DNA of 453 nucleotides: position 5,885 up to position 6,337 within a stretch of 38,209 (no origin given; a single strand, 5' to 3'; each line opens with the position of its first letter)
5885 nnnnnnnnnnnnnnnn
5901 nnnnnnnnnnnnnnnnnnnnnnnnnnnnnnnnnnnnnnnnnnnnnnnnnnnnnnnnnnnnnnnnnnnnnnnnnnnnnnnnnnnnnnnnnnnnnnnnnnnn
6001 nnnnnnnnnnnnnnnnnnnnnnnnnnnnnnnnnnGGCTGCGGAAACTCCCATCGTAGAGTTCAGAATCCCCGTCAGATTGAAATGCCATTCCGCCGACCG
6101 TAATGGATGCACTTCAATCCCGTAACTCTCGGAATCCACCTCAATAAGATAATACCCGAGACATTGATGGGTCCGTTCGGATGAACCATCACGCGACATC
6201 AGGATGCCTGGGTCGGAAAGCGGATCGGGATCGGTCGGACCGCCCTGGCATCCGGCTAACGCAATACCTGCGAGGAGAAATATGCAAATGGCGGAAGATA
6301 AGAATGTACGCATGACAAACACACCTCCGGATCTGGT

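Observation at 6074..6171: Gene-conversion-like tract shared by paralogues 1 and 4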

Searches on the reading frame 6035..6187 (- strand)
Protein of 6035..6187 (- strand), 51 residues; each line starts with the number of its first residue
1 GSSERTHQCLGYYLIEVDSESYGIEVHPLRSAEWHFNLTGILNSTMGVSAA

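Call 59: find_related_loci(query=window:6035-6187:-, collection=metagenome_contigs, flank=4000)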
Query window:6035-6187:- (51 aa) in metagenome_contigs; peptide patterns used: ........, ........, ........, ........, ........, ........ (x = any residue, [..] = any of these).
553 stretches matched a pattern; 14 encode a relative of the query (tblastn E <= 1e-3); 14 distinct loci.
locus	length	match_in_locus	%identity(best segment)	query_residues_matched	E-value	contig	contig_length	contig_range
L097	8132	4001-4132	73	7-50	8e-21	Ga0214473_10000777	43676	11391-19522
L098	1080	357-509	59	1-51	5e-20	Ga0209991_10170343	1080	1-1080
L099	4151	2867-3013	69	1-51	1e-18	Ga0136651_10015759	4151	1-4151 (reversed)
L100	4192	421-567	61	2-50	2e-18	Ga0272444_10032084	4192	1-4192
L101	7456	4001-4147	55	2-50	4e-18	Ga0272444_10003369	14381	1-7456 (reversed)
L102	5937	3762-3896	62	7-51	5e-18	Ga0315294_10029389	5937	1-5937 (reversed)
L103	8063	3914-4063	56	2-51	1e-17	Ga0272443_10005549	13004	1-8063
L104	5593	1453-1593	60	4-50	2e-17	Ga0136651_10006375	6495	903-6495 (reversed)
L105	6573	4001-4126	67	6-48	5e-17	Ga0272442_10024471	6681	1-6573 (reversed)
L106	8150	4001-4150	58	1-50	8e-17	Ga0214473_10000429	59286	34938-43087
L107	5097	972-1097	62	7-48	2e-15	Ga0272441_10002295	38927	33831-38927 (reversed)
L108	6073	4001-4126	62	7-48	2e-15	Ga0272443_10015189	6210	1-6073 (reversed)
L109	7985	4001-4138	55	3-48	2e-14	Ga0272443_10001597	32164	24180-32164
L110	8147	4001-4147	47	2-50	2e-11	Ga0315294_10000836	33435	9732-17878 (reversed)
